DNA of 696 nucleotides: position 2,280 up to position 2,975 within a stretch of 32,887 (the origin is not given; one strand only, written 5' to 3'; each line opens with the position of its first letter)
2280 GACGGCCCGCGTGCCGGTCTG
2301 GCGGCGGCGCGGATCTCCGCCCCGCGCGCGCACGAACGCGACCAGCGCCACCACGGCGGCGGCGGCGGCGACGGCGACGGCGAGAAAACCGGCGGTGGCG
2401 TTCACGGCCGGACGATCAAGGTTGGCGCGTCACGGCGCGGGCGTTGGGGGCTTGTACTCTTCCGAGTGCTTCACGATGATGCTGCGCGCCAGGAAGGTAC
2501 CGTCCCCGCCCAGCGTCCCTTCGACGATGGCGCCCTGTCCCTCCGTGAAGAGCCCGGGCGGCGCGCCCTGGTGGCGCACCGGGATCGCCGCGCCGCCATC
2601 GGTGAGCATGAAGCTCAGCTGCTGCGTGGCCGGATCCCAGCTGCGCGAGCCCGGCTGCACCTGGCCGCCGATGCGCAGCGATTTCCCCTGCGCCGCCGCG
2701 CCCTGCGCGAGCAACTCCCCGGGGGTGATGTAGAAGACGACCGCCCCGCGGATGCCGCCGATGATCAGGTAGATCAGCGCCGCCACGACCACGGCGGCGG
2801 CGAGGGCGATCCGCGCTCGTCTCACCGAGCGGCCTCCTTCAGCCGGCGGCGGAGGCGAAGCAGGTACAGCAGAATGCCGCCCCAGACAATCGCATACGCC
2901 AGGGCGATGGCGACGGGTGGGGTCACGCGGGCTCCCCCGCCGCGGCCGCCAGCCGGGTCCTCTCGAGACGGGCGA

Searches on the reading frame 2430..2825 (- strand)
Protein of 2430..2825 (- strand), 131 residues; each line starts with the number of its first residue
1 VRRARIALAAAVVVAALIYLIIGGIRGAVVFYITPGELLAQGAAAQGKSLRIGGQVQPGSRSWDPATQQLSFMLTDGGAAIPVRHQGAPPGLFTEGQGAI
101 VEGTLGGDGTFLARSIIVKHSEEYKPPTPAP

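Call 49: search_protein_families(library=pfam, proteins=[window:2430-2825:-], max_evalue=0.001)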
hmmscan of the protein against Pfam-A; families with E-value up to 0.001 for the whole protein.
window:2430-2825:- (131 aa): 1 family
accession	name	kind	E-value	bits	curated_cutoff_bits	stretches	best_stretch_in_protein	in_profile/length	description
PF03100.22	CcmE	-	8.2e-30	103.5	24.6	1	30-127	2-99/99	CcmE domain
